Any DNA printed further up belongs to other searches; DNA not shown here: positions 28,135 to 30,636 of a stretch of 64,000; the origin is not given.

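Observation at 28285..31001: Long zeta-toxin-family kinase with a degenerate Fic/Doc-like N-terminal region, paired with a canonical PilZ protein instead of an epsilon-type antidote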

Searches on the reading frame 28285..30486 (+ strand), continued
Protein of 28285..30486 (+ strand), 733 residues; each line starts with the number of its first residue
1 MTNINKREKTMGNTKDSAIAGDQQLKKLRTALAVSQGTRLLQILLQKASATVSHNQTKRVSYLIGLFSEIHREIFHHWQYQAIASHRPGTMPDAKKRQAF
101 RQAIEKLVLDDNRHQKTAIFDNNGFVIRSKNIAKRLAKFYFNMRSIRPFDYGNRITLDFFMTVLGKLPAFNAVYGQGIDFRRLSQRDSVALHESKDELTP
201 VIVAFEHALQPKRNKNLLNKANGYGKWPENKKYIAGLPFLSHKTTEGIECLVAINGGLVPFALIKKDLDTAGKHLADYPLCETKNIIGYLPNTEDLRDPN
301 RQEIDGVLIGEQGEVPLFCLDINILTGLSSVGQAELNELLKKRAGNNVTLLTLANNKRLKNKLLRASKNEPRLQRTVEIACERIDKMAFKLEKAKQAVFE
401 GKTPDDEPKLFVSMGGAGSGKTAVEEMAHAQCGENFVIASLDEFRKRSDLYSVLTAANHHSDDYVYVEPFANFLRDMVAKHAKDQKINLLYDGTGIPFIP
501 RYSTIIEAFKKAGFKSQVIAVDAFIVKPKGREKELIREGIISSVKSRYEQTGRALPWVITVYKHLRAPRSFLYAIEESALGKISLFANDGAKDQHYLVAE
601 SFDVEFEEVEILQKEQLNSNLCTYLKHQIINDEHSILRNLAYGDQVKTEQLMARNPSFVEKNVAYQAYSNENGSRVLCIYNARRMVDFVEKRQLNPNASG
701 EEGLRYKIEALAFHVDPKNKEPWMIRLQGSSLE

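Call 7: find_related_loci(query=window:28285-30483:+, collection=genome_contigs, flank=6000)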
Query window:28285-30483:+ (733 aa) in genome_contigs; peptide patterns used: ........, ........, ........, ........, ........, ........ (x = any residue, [..] = any of these).
31 stretches matched a pattern; 7 encode a relative of the query (tblastn E <= 1e-3); 6 distinct loci.
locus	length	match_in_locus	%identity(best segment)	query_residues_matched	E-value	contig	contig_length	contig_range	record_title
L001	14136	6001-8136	79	22-733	0e+0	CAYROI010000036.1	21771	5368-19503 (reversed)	MAG TPA_asm: uncultured Methylococcaceae bacterium isolate SRP216583_co2_186 genome assembly, contig: NODE_1626_length_2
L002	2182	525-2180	91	6-557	0e+0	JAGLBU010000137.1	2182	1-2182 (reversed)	MAG: Methylococcales bacterium isolate SW_2_12 ROV165.bin.12.fa_137, whole genome shotgun sequence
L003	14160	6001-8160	60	14-733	0e+0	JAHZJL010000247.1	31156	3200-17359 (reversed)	MAG: Gammaproteobacteria bacterium isolate P_S1_bin.9 k141_1318252, whole genome shotgun sequence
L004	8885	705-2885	76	20-732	0e+0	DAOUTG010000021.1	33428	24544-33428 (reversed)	MAG TPA_asm: Methylococcaceae bacterium isolate CSMAG_566 CSMAG_566_k127_1143552_length_33428_cov_105.4827, whole genome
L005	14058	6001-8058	50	3-715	0e+0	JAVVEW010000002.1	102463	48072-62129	MAG: Methylococcales bacterium isolate TamC13-31 NODE_2_length_102463_cov_4.621354, whole genome shotgun sequence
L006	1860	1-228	89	658-733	5e-40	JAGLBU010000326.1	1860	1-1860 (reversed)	MAG: Methylococcales bacterium isolate SW_2_12 ROV165.bin.12.fa_326, whole genome shotgun sequence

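Call 13: find_encoding_contigs(protein=P0004, flank=6000, max_places=2)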
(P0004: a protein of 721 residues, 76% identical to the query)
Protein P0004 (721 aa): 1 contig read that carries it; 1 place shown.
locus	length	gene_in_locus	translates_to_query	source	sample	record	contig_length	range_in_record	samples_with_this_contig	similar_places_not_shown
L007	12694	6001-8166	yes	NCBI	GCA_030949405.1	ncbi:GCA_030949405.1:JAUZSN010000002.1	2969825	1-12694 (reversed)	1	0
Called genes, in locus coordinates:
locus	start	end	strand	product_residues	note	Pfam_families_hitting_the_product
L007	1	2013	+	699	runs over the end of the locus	PF08447:PAS_3, PF00512:HisKA, PF02518:HATPase_c, PF00072:Response_reg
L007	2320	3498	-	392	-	PF03562:MltA, PF06725:3D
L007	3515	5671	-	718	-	PF01553:Acyltransferase, PF00501:AMP-binding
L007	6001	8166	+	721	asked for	PF06414:Zeta_toxin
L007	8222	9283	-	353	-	PF19040:SGNH (faint)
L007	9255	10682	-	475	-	PF03062:MBOAT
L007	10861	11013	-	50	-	-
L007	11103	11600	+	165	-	PF13808:DDE_Tnp_1_assoc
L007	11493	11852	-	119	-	-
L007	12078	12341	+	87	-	PF04365:BrnT_toxin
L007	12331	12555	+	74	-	-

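Call 14: find_encoding_contigs(protein=P0055, flank=6000, max_places=2)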
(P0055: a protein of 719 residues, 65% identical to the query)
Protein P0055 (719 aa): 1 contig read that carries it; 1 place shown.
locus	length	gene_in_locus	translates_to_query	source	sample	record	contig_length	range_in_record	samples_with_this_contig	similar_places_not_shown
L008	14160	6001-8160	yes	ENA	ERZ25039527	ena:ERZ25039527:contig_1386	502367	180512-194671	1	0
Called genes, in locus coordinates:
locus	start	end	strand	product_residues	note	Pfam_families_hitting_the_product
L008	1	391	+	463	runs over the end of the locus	PF00083:Sugar_tr (weak), PF07690:MFS_1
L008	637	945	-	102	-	PF02641:DUF190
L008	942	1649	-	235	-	PF02537:CRCB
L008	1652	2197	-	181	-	PF00929:RNase_T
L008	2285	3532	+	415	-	PF16491:Peptidase_M48_N, PF01435:Peptidase_M48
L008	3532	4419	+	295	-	PF03193:RsgA_GTPase, PF01926:MMR_HSR1 (weak)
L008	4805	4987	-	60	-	-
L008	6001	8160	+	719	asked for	PF06414:Zeta_toxin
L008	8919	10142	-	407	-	PF00696:AA_kinase, PF01842:ACT, PF22468:ACT_9 (weak), PF01842:ACT (weak), PF13840:ACT_7, PF22468:ACT_9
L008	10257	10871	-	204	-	PF05685:Uma2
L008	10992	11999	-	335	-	PF07973:tRNA_SAD, PF02272:DHHA1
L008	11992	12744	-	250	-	PF01411:tRNA-synt_2c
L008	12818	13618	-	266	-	PF01411:tRNA-synt_2c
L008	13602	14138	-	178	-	PF21982:RecX_HTH1, PF02631:RecX_HTH2, PF21981:RecX_HTH3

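Call 15: find_encoding_contigs(protein=P0089, flank=6000, max_places=2)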
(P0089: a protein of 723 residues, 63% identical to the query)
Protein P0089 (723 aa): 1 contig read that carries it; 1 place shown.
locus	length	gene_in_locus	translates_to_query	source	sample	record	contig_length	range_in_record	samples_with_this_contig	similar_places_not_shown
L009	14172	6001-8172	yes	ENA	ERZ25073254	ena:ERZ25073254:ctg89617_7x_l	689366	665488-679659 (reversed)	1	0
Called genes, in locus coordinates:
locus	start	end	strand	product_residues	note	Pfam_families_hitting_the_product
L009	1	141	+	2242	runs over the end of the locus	PF01476:LysM (weak)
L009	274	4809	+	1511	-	-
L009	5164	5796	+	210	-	PF01209:Ubie_methyltran, PF13489:Methyltransf_23, PF13847:Methyltransf_31, PF08241:Methyltransf_11, PF08242:Methyltransf_12, PF13649:Methyltransf_25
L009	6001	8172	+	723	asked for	PF06414:Zeta_toxin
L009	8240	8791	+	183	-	PF01243:PNPOx_N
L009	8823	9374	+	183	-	PF04542:Sigma70_r2, PF08281:Sigma70_r4_2, PF04545:Sigma70_r4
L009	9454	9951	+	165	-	PF00903:Glyoxalase (weak)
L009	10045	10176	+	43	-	-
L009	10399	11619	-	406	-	PF20042:DUF6444, PF03050:DDE_Tnp_IS66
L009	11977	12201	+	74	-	PF00583:Acetyltransf_1, PF13508:Acetyltransf_7, PF13673:Acetyltransf_10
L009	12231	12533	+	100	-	PF07045:DUF1330 (weak)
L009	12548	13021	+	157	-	PF05899:Cupin_3 (weak), PF07883:Cupin_2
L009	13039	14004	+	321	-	-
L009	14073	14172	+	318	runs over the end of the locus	PF08240:ADH_N, PF00107:ADH_zinc_N, PF13602:ADH_zinc_N_2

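Call 27: search_solved_structures(query=A1, max_evalue=10, show_alignments=0)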
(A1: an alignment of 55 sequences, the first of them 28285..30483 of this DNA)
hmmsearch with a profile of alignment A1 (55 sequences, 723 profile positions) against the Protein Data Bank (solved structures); distinct sequences matched with E-value up to 10: 3.
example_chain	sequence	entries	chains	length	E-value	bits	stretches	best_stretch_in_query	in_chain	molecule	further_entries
1gvn_B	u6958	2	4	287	5.4e-07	31.3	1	377-488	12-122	ZETA | Zeta-toxin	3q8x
2p5t_B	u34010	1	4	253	3.5e-06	28.7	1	380-485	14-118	PezT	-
6j6u_A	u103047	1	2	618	0.35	12.1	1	24-127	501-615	Receptor-type tyrosine-protein phosphatase zeta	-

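Call 34: predict_structure(alignment_id=A1)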
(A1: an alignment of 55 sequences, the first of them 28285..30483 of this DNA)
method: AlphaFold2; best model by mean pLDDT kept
length: 733 residues; sequences in the alignment: 55
mean_pLDDT: 76.4   pTM: 0.74
mean pLDDT of the five models: 76.4, 75.8, 75.7, 75.0, 68.3
residues with pLDDT >= 90: 143; 70-90: 395; 50-70: 95; < 50: 100
segments of 3 or more residues with pLDDT < 50: 1-17, 215-227, 270-272, 525-541, 550-563, 695-706, 715-733
pLDDT, mean of each block of 10 residues (from residue 1): 31 45 77 79 71 59 86 83 76 88 88 85 80 91 82 81 78 74 69 74 86 52 49 80 89 91 66 58 85 87 84 83 82 87 83 86 89 86 88 92 93 67 81 90 84 83 69 90 95 71 88 89 51 46 50 42 59 85 83 81 89 91 95 91 92 91 87 87 81 50 47 50 42 40
secondary structure, 60 per line:
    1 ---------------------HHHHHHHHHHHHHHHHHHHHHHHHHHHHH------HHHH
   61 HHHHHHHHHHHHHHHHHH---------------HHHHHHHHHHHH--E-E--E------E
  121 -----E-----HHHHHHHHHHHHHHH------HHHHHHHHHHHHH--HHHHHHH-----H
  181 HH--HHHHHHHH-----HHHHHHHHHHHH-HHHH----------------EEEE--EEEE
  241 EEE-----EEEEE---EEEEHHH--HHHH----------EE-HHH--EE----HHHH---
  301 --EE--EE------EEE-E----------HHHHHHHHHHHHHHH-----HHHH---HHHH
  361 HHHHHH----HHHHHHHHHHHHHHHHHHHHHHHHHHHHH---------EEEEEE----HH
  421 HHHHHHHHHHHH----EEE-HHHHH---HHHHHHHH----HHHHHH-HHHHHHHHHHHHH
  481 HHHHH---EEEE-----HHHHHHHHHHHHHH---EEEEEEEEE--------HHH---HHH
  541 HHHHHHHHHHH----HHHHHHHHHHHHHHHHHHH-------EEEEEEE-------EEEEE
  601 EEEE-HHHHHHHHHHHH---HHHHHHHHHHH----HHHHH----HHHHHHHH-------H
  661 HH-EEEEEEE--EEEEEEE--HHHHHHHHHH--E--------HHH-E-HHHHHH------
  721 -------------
elements in order (helices of 4 or more, strands of 3 or more residues): H22-50 H57-78 H94-105 H132-146 H153-165 H168-174 H185-192 H198-209 H211-214 E231-234 E237-243 E249-253 E257-260 H266-269 H294-297 E315-317 H330-344 H350-353 H357-366 H371-399 E409-414 H419-432 E437-439 H441-445 H449-456 H461-466 H468-485 E489-492 H498-511 E515-523 H538-551 H556-574 E582-588 E596-604 H606-617 H621-631 H636-640 H645-652 E664-670 E673-679 H682-691 H709-714

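Call 36: fold_search(model_id=the predicted structure, library=pdb)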
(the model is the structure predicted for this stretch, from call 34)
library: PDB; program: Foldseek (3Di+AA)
matches with E <= 10: 545; with E <= 0.001: 8
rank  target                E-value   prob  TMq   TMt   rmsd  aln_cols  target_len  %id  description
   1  1gvn_D                1.9e-08  1.00  0.23  0.55  13.2       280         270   17  Crystal Structure of the Plasmid Maintenance System epsilon/zeta: Meachnism of toxin inactivation and toxin function (released 2003-01-29)
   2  3q8x_B                2.4e-08  1.00  0.23  0.56  12.3       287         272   17  Structure of a toxin-antitoxin system bound to its substrate (released 2011-03-09)
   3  1gvn_B                2.6e-08  1.00  0.23  0.56  13.8       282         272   17  Crystal Structure of the Plasmid Maintenance System epsilon/zeta: Meachnism of toxin inactivation and toxin function (released 2003-01-29)
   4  3q8x_D                3.6e-08  1.00  0.23  0.56  13.8       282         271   18  Structure of a toxin-antitoxin system bound to its substrate (released 2011-03-09)
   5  2p5t_H                3.4e-07  1.00  0.22  0.61  11.6       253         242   18  Molecular and structural characterization of the PezAT chromosomal toxin-antitoxin system of the human pathogen Strept (released 2007-05-15)
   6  2p5t_B                7.2e-07  1.00  0.22  0.59  11.8       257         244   15  Molecular and structural characterization of the PezAT chromosomal toxin-antitoxin system of the human pathogen Strept (released 2007-05-15)
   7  2p5t_F                1.1e-06  1.00  0.22  0.61  11.8       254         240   16  Molecular and structural characterization of the PezAT chromosomal toxin-antitoxin system of the human pathogen Strept (released 2007-05-15)
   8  2p5t_D                1.6e-06  1.00  0.23  0.61   8.1       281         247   17  Molecular and structural characterization of the PezAT chromosomal toxin-antitoxin system of the human pathogen Strept (released 2007-05-15)
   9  6eph_B                5.8e-03  0.90  0.13  0.21  21.3       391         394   12  Structure of the epsilon_1 / zeta_1 antitoxin toxin system from Neisseria gonorrhoeae in complex with UNAM. (released 2018-05-02)
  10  5ak0                  3.2e-02  0.92  0.15  0.23  14.2       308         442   13  Human PFKFB3 in complex with an indole inhibitor 6 (released 2015-04-22)
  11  5nwf_B                3.6e-02  1.00  0.18  0.55   6.0       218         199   13  Enterococcus faecalis FIC protein (H111A). (released 2018-05-30)
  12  2rhm_D                3.6e-02  1.00  0.14  0.44   5.9       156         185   16  Crystal structure of a putative kinase (caur_3907) from chloroflexus aurantiacus j-10-fl at 1.70 A resolution (released 2007-11-20)
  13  6ep0_A                4.2e-02  1.00  0.17  0.54   5.5       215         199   12  Enterococcus faecalis FIC protein in complex with AMP and calcium ion. (released 2019-02-06)
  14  6cqp_A                5.0e-02  0.41  0.10  0.19  22.7       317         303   14  High resolution crystal structure of FtsY-NG domain of E. coli (released 2018-08-22)
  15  5nv5_B                5.3e-02  1.00  0.17  0.52   7.2       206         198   13  Enterococcus faecalis FIC protein (released 2018-05-30)
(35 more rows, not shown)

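Call 37: search_protein_representatives(protein=window:28285-30483:+)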
Query: 733 residues. Proteins with E-value up to 0.001 (for the whole library): 176; up to 1e-10: 136; up to 1e-30: 85. The best 150 are listed.
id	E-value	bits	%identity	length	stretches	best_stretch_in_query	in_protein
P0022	0.0e+00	1048.4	65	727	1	18-730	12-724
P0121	3.3e-178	610.9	45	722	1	18-701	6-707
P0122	1.5e-174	598.8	44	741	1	17-728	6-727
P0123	2.9e-172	591.2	47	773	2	100-730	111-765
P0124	4.2e-171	587.4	45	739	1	16-729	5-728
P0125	2.0e-169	581.9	45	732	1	58-730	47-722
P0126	7.2e-146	504.0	43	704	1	17-707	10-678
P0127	4.1e-133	461.8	58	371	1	364-730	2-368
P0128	4.0e-132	458.6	41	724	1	27-727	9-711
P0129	7.0e-132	457.8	40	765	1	28-727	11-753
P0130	1.1e-130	453.8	40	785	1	26-719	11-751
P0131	3.3e-116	406.0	38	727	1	21-706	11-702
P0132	4.4e-113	395.6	38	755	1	22-716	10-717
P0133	1.1e-108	381.0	41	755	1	27-713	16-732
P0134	1.6e-108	380.5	38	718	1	24-706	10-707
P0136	2.0e-107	377.0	36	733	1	27-709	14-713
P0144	1.7e-98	347.5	34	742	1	24-715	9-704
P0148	1.6e-94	334.3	33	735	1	26-710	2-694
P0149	2.1e-91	324.0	35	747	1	27-715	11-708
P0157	7.9e-79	282.4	33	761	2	355-722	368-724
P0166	2.4e-60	221.3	30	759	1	55-715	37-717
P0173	3.5e-49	184.4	29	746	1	24-716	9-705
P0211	1.9e-26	109.3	32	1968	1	216-578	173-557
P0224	6.8e-22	94.3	30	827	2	373-708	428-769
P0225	7.4e-22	94.1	34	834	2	400-598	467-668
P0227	3.9e-20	88.4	26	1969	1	314-704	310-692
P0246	7.9e-13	64.3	30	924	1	409-573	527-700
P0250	3.6e-12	62.1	34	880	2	389-528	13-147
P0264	6.3e-07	44.8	25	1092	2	398-603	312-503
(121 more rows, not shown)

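Call 41: list_cluster_members(proteins=[P0121, P0124, P0128, P0131, P0136, P0144, P0148, P0157, P0173, P0211])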
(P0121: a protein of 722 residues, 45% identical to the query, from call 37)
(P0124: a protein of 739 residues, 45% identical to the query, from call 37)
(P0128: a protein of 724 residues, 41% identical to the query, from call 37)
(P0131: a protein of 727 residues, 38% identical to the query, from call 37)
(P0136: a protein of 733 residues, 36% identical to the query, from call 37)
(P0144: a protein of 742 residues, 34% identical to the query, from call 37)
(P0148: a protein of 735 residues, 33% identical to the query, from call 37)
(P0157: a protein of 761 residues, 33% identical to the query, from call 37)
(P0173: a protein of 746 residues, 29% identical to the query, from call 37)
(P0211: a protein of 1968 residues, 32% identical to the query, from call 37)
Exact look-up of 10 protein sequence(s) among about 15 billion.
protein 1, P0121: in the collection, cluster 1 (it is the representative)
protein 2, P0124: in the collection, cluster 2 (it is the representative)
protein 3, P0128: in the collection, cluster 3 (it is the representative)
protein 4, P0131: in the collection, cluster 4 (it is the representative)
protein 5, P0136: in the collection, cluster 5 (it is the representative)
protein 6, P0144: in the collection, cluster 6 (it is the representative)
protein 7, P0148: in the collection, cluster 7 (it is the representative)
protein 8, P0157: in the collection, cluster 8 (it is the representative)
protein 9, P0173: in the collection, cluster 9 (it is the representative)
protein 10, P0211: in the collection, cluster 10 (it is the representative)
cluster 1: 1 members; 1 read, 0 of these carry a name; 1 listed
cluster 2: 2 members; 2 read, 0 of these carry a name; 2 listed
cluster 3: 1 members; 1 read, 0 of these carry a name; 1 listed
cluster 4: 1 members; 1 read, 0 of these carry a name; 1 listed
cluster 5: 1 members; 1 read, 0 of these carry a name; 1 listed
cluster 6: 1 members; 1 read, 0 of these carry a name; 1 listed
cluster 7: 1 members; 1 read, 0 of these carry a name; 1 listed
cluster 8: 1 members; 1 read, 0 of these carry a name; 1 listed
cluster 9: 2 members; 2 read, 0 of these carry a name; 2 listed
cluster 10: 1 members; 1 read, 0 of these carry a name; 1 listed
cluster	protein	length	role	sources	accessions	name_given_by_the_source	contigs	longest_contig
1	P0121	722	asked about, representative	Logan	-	-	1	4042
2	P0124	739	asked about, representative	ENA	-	-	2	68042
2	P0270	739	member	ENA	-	-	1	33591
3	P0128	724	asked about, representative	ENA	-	-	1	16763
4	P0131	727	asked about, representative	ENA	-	-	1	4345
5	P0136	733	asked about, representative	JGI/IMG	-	-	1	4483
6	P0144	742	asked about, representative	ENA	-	-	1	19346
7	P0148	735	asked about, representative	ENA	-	-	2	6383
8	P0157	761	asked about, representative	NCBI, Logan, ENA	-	-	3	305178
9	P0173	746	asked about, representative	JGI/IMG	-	-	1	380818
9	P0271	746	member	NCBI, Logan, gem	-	-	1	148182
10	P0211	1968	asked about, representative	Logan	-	-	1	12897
